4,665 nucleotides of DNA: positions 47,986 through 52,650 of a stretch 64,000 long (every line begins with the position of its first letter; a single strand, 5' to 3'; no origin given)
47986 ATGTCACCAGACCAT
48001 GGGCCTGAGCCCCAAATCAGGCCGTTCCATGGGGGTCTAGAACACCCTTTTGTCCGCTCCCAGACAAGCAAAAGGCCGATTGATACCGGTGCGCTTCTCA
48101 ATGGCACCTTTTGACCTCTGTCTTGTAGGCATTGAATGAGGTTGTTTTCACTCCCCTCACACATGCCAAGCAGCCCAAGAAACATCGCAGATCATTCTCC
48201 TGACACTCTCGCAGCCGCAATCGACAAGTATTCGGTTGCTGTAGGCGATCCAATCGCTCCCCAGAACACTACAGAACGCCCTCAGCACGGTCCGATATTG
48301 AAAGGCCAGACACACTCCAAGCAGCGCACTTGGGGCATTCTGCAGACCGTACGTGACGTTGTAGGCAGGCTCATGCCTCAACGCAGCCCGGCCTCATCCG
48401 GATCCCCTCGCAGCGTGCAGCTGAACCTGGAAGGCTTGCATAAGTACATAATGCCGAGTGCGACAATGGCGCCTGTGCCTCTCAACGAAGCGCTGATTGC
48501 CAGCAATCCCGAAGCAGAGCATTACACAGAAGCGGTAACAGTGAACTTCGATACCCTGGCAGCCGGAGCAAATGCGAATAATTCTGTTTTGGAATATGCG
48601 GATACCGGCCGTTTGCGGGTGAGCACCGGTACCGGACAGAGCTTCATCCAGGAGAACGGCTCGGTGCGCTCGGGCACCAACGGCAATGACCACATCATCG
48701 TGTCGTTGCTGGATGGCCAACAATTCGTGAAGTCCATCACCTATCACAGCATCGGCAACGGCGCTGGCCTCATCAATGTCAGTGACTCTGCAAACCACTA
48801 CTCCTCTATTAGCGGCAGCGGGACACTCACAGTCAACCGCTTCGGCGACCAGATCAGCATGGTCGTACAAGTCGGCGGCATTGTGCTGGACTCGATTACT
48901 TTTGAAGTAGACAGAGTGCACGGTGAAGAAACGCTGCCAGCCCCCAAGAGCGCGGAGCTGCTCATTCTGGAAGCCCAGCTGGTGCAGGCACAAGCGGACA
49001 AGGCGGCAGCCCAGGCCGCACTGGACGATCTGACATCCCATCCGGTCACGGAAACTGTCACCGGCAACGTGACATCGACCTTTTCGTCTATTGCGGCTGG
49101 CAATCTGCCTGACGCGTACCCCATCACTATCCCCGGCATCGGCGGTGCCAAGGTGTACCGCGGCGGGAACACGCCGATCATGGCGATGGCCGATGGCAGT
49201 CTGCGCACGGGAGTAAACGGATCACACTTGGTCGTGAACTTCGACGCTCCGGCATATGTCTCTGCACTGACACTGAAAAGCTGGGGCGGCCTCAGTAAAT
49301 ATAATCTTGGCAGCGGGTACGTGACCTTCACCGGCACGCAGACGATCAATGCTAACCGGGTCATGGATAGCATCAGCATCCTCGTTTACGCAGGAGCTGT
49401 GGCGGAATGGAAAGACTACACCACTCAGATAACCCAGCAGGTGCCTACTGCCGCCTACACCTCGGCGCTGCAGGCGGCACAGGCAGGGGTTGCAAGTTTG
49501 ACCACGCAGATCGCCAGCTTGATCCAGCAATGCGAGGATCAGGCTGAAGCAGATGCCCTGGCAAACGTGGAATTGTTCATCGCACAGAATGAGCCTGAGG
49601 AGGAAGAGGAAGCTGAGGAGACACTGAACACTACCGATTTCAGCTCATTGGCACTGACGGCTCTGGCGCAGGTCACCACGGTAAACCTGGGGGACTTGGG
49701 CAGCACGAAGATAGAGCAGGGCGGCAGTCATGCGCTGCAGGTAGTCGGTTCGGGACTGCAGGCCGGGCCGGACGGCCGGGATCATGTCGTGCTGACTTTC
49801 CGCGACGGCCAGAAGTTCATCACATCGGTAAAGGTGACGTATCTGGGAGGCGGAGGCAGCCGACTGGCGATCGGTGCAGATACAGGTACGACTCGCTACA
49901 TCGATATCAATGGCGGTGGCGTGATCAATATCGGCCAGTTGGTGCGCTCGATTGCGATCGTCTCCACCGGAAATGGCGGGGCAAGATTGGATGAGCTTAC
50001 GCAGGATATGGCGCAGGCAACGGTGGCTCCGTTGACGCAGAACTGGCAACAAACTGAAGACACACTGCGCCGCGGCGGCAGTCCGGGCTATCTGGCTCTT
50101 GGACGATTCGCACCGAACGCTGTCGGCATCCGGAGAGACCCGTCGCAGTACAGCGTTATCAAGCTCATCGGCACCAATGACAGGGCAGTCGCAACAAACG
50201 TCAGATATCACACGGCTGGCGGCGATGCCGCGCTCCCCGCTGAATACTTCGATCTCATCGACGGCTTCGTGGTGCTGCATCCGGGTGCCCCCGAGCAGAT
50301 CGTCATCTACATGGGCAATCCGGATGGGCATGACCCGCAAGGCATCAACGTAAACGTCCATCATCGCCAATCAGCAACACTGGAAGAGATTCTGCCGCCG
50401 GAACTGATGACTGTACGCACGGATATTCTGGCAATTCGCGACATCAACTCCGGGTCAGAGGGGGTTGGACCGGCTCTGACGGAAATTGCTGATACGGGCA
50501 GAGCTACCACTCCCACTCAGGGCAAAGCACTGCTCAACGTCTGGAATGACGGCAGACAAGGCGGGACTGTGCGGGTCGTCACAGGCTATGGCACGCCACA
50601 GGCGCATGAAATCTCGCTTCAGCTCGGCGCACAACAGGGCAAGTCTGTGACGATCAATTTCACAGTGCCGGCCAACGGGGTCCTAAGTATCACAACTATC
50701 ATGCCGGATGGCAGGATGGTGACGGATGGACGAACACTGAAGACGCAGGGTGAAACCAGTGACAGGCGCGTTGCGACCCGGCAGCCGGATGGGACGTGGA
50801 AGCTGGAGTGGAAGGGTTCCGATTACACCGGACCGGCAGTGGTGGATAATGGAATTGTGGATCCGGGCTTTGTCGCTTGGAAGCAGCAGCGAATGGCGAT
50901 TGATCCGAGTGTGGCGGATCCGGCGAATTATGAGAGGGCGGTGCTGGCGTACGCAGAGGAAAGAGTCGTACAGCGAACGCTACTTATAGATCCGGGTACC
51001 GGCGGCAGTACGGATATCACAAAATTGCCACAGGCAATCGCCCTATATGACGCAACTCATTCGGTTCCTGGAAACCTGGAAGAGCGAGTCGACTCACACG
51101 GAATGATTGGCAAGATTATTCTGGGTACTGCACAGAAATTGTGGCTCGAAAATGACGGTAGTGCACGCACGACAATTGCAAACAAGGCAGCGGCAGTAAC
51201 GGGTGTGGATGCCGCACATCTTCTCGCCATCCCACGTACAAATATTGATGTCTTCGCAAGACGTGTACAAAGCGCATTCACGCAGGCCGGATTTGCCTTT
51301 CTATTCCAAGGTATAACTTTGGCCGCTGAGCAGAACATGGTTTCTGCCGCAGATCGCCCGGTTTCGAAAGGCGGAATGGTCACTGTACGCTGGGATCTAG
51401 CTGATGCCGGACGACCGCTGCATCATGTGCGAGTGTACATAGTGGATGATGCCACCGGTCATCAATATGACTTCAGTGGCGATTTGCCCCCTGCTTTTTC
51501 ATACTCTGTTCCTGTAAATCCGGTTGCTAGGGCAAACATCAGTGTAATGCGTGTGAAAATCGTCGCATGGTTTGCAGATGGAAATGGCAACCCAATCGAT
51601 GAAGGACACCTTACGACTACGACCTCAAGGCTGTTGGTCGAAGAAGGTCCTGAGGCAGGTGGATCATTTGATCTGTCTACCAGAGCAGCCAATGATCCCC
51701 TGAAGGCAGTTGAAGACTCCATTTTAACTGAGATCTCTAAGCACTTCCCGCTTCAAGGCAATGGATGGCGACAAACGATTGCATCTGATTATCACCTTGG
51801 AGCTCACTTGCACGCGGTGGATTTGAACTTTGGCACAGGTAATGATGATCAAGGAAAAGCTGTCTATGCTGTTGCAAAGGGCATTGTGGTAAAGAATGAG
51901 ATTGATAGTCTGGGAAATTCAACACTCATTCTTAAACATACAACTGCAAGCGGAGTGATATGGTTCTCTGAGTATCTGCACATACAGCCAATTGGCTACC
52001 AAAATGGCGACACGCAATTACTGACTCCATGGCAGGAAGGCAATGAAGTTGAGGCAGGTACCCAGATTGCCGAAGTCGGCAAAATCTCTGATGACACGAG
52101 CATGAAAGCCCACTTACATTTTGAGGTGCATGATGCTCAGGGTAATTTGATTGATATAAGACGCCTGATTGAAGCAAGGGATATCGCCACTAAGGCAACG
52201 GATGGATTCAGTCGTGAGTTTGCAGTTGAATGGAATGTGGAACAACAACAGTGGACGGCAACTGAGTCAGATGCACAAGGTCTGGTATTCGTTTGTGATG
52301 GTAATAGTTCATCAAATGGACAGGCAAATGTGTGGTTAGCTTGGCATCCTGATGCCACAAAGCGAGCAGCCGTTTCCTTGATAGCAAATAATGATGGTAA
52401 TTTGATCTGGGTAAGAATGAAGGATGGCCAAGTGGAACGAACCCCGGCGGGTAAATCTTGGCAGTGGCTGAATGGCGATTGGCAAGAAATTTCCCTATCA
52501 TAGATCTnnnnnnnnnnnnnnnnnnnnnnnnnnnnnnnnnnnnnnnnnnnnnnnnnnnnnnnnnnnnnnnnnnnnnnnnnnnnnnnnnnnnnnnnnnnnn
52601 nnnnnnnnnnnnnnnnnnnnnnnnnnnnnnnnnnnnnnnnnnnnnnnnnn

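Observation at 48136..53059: Giant repeat protein whose AT-shifted M23-like C-terminus and downstream lipoprotein look like a swapped effector/immunity cassette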

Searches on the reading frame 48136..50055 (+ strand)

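Call 41: search_protein_families(library=pfam, proteins=[window:48136-50055:+], max_evalue=1)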
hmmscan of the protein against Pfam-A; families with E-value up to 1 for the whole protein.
window:48136-50055:+ (640 aa): 2 families
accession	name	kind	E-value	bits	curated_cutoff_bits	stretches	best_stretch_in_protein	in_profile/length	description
PF20543.3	CowN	-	0.069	14.2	27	1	395-479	9-90/94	N2-fixation sustaining protein CowN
PF13805.11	Pil1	-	0.081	12.9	27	1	269-315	161-207/265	Eisosome component PIL1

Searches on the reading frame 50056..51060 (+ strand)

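Call 41: search_protein_families(library=pfam, proteins=[window:50056-51060:+], max_evalue=1)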
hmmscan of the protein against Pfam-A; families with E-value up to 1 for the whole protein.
window:50056-51060:+ (335 aa): 1 family
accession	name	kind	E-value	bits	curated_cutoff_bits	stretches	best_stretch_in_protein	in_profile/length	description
PF25657.1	Rota_VP6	-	0.19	11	27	1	164-223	170-229/390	Rotavirus intermediate capsid protein VP6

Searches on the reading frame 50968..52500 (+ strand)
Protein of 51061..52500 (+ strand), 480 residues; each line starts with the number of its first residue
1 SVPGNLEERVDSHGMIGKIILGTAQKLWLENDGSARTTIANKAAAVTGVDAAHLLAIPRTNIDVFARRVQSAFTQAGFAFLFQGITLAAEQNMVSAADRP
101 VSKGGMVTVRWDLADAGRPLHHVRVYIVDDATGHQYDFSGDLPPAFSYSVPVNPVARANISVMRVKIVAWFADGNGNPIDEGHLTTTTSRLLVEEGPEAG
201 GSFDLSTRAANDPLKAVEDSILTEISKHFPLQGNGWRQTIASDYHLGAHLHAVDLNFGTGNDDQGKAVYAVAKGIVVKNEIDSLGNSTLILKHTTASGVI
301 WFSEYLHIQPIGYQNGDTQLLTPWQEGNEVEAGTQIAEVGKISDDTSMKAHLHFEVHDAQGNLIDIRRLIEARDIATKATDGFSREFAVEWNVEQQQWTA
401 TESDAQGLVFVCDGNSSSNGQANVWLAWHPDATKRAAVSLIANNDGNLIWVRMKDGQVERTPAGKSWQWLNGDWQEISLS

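Call 33: find_homologous_proteins(query=A1)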
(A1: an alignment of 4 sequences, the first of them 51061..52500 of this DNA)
Query A1 (4 sequences): 8000 candidates shared short words with the query, none scored E <= 0.001.

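Call 40: search_solved_structures(query=window:51061-52500:+, max_evalue=1, show_alignments=2)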
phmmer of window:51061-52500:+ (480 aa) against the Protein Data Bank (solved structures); distinct sequences matched with E-value up to 1: 2.
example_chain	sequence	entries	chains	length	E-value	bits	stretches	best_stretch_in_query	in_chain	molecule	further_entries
8s3m_A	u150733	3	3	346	0.025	16.7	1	251-356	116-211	Lytic endopeptidase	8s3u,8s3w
9gy1_A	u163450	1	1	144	0.11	14.5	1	327-365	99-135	Peptidase, M23 family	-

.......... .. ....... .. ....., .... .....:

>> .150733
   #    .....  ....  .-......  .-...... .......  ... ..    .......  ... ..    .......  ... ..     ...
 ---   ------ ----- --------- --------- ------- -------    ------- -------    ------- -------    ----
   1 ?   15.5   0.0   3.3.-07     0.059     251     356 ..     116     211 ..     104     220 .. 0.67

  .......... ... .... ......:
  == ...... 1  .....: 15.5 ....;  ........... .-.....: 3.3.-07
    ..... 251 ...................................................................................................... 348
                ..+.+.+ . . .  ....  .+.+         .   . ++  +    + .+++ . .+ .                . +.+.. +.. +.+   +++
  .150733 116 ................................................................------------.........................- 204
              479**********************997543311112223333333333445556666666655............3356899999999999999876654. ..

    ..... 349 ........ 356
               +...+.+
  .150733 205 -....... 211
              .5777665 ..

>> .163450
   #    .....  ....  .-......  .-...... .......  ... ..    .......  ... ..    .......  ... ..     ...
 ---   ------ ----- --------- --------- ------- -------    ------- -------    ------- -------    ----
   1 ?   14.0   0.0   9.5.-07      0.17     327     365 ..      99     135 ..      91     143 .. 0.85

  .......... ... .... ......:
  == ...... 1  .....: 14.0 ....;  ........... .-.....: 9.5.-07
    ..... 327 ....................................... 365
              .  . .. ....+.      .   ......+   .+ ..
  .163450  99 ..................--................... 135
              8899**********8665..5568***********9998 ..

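Call 41: search_protein_families(library=pfam, proteins=[window:51061-52500:+], max_evalue=1)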
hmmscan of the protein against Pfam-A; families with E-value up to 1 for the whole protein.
window:51061-52500:+ (480 aa): 1 family
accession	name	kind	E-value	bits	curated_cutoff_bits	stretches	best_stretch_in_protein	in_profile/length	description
PF01551.29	Peptidase_M23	-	3.3e-10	40.4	28.7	1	264-362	12-92/96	Peptidase family M23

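Call 89: predict_structure(alignment_id=A5)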
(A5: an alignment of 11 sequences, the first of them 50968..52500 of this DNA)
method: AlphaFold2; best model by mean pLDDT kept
length: 511 residues; sequences in the alignment: 11
mean_pLDDT: 77.0   pTM: 0.51
mean pLDDT of the five models: 77.0, 76.8, 76.6, 75.5, 74.8
residues with pLDDT >= 90: 58; 70-90: 330; 50-70: 80; < 50: 43
segments of 3 or more residues with pLDDT < 50: 1-15, 118-120, 228-238, 345-350, 445-452
pLDDT, mean of each block of 10 residues (from residue 1): 30 55 88 87 86 94 83 82 76 85 80 60 63 65 79 87 81 79 72 86 83 82 61 45 72 90 85 58 80 85 90 70 86 87 52 75 90 67 85 76 87 82 77 88 52 74 82 87 86 90 87 63
secondary structure, 60 per line:
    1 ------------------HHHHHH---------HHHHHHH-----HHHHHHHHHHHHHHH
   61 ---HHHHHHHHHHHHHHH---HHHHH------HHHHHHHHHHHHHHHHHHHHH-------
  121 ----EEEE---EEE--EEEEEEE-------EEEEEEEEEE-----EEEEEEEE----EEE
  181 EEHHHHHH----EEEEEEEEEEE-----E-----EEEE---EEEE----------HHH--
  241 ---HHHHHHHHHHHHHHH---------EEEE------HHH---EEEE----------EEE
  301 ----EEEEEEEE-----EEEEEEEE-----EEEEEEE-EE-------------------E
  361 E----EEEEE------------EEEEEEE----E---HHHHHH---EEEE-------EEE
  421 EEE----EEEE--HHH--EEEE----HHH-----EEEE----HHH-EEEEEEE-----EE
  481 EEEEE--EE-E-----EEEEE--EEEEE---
elements in order: H19-24 H34-40 H46-60 H64-78 H82-86 H93-113 E125-128 E132-134 E137-143 E151-160 E166-173 E178-182 H183-188 E193-203 E215-218 E222-225 H244-258 E268-271 E284-287 E298-300 E305-312 E318-325 E331-337 E366-370 E383-389 H398-403 E407-410 E418-423 E428-431 E439-442 E455-458 E467-473 E479-485 E497-501 E504-508

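Call 92: fold_search(model_id=the predicted structure, library=pdb)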
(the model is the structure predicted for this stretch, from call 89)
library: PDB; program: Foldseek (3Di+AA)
matches with E <= 10: 1677; with E <= 0.001: 14
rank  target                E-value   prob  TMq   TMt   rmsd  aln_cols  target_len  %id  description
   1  2hsi_A                1.9e-07  1.00  0.19  0.40  19.1       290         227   14  Crystal structure of putative peptidase M23 from pseudomonas aeruginosa, New York Structural Genomics Consortium (released 2006-08-08)
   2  8s3m_A                1.2e-06  1.00  0.17  0.25  15.1       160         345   24  LysTt72, a lytic endopeptidase from Thermus thermophilus MAT72 phage vB_Tt72 (released 2025-03-05)
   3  5j1l_D                3.1e-05  1.00  0.17  0.47   3.2       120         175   22  Crystal structure of Csd1-Csd2 dimer I (released 2016-10-19)
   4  4bh5_A                4.2e-05  1.00  0.19  0.67   4.4       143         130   21  LytM domain of EnvC, an activator of cell wall amidases in Escherichia coli (released 2013-07-03)
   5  5j1l_B                1.4e-04  1.00  0.17  0.45   3.2       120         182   22  Crystal structure of Csd1-Csd2 dimer I (released 2016-10-19)
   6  5j1k                  1.5e-04  1.00  0.17  0.45   3.4       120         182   22  Crystal structure of Csd2-Csd2 dimer (released 2016-10-19)
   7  9k2v_A                1.8e-04  0.99  0.17  0.10  28.7       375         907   12  Cyanophage A4 pre-ejectosome (released 2025-04-09)
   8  5j1m_D                3.3e-04  1.00  0.17  0.47   3.2       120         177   22  Crystal structure of Csd1-Csd2 dimer II (released 2016-10-19)
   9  5j1m_B                3.3e-04  1.00  0.20  0.54   3.9       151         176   18  Crystal structure of Csd1-Csd2 dimer II (released 2016-10-19)
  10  5irb_A                3.3e-04  0.84  0.15  0.22  30.9       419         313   13  Structural insight into host cell surface retention of a 1.5-MDa bacterial ice-binding adhesin (released 2017-07-19)
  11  5irb_B                4.3e-04  0.82  0.15  0.22  31.6       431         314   11  Structural insight into host cell surface retention of a 1.5-MDa bacterial ice-binding adhesin (released 2017-07-19)
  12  5j1m_A                6.2e-04  1.00  0.18  0.49   6.6       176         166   18  Crystal structure of Csd1-Csd2 dimer II (released 2016-10-19)
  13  3slu_B                6.5e-04  0.99  0.19  0.26  16.7       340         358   14  Crystal structure of NMB0315 (released 2012-02-01)
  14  3nyy                  7.2e-04  1.00  0.22  0.40   7.3       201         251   12  Crystal structure of a putative glycyl-glycine endopeptidase lytM (RUMGNA_02482) from Ruminococcus gnavus ATCC 29149 at  (released 2010-09-15)
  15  8q6t_I                2.1e-03  0.51  0.15  0.08  43.3       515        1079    7  Helical reconstruction of the relaxed thick filament from FIB milled left ventricular mouse myofibrils (released 2023-11-01)
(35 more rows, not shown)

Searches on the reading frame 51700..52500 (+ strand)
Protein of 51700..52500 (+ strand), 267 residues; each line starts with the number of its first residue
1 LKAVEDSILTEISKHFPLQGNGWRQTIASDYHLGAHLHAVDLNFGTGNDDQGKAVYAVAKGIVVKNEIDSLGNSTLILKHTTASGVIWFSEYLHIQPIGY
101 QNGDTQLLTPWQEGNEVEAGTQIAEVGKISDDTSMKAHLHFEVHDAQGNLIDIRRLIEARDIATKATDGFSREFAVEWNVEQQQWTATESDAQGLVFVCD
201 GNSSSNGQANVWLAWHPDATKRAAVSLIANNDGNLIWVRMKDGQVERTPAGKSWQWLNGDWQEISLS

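Call 114: search_dna_similar(query=window:51700-52500:+, collection=phages, mode=protein, max_evalue=0.001, max_rows=8)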
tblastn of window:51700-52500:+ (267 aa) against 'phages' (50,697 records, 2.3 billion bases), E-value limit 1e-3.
Records with a match: 6; places in all: 6; records where one place covers at least 80% of the query: 0.
Best place of each record, by identity: <60% 6.
By first word of the organism name: Thermus 6.
By host as written in the record: Thermus thermophilus HB27 2; - 2; Thermus thermophilus HB8 2.
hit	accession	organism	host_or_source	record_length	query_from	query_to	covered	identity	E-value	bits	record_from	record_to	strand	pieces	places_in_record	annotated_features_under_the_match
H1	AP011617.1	Thermus phage TMA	Thermus thermophilus HB27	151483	40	142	39%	30.6%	6e-4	47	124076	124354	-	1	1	M27/M37 peptidase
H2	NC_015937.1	Thermus phage TMA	Thermus thermophilus HB27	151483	40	142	39%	30.6%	6e-4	47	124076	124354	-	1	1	peptidase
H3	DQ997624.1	Thermus phage phiYS40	-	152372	40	142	39%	29.9%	6e-4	47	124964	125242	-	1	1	M27/M37 peptidase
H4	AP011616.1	Thermus phage phiYS40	Thermus thermophilus HB8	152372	40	142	39%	29.9%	6e-4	47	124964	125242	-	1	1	M27/M37 peptidase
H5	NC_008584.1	Thermus phage phiYS40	-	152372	40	142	39%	29.9%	6e-4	47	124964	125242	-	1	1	peptidase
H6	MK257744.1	Thermus phage YS40_Isch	Thermus thermophilus HB8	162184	40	142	39%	29.9%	7e-4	47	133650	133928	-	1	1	M27/M37 peptidase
